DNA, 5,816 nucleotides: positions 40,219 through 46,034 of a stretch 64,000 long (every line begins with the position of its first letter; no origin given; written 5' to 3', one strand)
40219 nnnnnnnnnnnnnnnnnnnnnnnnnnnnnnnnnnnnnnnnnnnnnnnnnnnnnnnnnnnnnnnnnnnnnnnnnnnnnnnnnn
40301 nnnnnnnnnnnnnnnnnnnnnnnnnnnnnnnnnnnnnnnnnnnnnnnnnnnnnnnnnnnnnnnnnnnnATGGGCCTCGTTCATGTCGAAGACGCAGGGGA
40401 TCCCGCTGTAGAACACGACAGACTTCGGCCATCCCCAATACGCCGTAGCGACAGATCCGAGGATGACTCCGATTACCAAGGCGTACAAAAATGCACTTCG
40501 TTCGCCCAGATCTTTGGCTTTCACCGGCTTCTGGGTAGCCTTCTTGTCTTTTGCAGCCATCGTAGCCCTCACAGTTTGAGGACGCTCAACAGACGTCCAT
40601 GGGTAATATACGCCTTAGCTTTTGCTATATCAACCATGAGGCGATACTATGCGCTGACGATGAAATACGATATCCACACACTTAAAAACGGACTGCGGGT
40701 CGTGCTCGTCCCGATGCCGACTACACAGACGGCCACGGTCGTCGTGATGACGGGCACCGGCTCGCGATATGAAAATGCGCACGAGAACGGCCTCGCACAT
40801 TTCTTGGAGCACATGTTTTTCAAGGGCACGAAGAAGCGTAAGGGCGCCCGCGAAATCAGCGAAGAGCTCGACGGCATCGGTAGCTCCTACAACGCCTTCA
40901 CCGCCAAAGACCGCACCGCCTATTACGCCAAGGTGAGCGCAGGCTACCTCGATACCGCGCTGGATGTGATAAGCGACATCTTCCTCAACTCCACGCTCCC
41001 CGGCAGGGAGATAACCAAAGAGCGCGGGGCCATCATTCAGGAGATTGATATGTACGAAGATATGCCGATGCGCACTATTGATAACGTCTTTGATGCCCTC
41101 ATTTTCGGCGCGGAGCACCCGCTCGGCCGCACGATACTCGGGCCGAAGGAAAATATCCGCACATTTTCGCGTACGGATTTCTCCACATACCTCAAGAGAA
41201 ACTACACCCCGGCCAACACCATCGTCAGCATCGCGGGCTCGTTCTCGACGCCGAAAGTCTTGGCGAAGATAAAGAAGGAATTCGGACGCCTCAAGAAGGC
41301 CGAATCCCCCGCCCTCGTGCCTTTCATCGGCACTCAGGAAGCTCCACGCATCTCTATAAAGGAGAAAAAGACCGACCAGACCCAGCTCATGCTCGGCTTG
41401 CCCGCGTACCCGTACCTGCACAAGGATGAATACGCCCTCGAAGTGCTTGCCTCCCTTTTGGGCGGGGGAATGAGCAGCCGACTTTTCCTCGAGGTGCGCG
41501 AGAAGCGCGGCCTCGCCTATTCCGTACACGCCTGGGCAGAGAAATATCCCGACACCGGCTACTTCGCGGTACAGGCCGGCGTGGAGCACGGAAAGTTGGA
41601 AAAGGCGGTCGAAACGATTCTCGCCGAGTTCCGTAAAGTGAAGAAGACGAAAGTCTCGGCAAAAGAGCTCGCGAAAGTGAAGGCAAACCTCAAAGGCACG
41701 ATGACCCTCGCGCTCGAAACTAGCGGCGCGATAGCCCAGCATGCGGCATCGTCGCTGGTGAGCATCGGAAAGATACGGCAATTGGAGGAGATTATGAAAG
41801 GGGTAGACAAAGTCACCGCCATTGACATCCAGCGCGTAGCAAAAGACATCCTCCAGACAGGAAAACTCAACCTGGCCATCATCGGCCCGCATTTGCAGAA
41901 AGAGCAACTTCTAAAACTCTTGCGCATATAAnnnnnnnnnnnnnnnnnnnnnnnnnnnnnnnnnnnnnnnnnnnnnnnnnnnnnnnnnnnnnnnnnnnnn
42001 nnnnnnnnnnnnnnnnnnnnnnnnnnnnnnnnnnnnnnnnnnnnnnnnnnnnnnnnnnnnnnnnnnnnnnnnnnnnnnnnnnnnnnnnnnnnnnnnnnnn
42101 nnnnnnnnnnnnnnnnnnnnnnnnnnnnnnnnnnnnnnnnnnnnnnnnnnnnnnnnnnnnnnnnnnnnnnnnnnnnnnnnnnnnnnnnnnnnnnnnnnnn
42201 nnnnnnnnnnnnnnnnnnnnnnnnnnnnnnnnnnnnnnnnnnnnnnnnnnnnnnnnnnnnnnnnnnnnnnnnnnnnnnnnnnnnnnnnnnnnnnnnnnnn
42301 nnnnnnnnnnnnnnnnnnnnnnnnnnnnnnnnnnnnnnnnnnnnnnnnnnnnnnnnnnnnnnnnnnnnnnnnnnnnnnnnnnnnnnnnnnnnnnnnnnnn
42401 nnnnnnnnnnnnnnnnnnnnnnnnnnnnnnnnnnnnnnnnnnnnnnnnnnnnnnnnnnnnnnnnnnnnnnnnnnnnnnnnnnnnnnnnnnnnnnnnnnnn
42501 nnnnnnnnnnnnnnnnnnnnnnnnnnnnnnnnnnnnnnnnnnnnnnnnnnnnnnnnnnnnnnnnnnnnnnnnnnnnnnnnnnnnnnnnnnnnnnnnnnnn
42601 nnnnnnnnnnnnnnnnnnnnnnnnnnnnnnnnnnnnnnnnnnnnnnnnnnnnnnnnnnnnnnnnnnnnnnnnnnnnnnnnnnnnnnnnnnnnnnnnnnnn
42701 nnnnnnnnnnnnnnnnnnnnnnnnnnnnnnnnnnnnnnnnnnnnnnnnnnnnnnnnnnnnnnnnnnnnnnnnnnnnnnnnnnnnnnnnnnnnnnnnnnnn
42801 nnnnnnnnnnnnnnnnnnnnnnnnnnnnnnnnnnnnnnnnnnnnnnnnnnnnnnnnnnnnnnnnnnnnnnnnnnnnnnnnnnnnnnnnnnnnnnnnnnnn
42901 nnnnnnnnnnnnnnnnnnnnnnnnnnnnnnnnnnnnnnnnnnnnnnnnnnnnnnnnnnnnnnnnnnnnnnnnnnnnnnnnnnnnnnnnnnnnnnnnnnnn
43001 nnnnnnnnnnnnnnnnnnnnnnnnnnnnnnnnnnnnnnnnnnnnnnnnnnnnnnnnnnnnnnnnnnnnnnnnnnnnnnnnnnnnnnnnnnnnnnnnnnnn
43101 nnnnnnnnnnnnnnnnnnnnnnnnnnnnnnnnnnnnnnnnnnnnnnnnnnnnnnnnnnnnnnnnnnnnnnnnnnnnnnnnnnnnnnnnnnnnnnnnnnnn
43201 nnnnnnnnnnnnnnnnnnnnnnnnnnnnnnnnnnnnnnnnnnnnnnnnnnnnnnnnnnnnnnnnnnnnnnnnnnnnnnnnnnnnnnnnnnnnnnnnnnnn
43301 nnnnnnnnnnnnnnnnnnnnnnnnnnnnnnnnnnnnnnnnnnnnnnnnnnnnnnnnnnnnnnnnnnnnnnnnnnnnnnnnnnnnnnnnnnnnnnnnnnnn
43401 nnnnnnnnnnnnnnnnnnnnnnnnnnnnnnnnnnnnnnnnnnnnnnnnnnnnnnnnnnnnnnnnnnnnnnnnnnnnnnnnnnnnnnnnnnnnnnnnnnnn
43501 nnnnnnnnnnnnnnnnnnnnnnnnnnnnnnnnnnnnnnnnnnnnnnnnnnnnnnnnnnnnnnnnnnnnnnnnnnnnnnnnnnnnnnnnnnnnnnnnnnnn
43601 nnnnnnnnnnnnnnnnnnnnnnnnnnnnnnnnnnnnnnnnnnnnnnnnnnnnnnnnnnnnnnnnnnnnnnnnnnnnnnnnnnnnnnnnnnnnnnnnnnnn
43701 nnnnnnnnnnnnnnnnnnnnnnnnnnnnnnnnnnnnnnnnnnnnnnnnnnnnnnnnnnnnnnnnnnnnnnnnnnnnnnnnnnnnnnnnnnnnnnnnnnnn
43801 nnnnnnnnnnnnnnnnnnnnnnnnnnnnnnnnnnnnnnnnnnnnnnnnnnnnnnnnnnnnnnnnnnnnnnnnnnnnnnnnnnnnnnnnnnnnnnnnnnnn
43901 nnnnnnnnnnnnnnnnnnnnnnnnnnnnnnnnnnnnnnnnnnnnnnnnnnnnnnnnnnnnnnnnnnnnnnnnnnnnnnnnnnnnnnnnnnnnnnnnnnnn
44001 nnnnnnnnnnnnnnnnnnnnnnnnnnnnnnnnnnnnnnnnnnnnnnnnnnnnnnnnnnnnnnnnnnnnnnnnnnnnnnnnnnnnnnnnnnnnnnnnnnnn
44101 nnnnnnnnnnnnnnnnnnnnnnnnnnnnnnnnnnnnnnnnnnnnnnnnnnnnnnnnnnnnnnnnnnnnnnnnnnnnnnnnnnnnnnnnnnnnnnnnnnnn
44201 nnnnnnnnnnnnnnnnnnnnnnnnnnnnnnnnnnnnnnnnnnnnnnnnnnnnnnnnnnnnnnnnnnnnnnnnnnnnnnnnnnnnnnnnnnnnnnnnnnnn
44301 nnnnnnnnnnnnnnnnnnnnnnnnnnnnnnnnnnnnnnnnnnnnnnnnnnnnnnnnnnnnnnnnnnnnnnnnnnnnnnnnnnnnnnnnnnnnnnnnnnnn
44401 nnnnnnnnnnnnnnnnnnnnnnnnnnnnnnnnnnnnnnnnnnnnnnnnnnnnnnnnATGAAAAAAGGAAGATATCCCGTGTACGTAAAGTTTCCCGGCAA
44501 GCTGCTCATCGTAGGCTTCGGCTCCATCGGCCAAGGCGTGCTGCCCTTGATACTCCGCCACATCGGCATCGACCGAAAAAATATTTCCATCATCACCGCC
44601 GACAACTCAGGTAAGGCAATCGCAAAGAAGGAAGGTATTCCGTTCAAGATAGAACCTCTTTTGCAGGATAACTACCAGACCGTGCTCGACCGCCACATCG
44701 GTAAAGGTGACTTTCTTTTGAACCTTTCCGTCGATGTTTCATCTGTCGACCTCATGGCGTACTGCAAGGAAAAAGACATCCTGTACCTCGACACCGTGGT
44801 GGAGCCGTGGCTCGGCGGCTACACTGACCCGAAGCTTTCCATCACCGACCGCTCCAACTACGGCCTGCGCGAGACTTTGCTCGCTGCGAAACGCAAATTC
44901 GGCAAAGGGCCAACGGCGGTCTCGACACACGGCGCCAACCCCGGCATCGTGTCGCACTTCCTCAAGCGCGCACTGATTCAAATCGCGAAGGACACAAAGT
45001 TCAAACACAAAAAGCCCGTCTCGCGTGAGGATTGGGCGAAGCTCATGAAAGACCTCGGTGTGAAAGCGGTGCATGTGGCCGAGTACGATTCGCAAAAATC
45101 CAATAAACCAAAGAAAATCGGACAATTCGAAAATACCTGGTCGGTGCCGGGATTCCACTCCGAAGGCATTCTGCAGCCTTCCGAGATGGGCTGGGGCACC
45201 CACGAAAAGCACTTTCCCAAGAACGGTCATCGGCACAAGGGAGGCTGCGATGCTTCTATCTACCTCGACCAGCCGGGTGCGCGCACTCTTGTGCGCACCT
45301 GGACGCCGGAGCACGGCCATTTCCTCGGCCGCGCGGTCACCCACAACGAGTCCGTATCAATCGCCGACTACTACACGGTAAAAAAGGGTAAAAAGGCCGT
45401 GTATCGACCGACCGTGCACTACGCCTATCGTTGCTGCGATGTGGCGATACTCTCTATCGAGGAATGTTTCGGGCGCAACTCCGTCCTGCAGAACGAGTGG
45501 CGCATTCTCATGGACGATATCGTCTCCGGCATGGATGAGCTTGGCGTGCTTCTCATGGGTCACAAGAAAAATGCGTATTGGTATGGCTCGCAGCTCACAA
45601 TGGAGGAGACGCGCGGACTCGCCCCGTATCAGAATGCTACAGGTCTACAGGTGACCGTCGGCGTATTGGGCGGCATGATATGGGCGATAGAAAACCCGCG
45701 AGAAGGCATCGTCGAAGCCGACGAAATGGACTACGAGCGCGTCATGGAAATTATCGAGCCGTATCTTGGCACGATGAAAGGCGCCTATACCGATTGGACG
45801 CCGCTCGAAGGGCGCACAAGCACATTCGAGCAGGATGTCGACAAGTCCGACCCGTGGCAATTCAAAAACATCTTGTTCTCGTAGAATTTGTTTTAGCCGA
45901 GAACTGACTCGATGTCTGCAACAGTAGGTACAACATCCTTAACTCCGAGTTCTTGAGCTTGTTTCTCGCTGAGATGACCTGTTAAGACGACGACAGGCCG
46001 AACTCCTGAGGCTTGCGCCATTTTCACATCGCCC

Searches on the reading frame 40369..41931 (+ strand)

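Call 77: search_protein_families(library=pfam, proteins=[window:40369-41931:+], max_evalue=0.00001)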
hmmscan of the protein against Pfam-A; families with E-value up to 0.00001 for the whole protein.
window:40369-41931:+ (520 aa): 2 families
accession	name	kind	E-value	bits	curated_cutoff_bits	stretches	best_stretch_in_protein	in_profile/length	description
PF05193.26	Peptidase_M16_C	-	3.5e-43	148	23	1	266-441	2-181/181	Peptidase M16 inactive domain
PF00675.25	Peptidase_M16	-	2.6e-39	135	22.3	1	110-259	1-148/149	Insulinase (Peptidase family M16)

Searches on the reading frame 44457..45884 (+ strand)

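Call 78: search_protein_families(library=pfam, proteins=[window:44457-45884:+], max_evalue=0.00001)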
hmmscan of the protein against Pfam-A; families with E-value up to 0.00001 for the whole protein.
window:44457-45884:+ (475 aa): 2 families
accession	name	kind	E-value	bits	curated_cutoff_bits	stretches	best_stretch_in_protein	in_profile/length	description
PF03435.24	Sacchrp_dh_NADP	-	8.2e-29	101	25.1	1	17-155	2-129/129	Saccharopine dehydrogenase NADP binding domain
PF16653.10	Sacchrp_dh_C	-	3.3e-28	100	31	1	159-442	1-262/265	Saccharopine dehydrogenase C-terminal domain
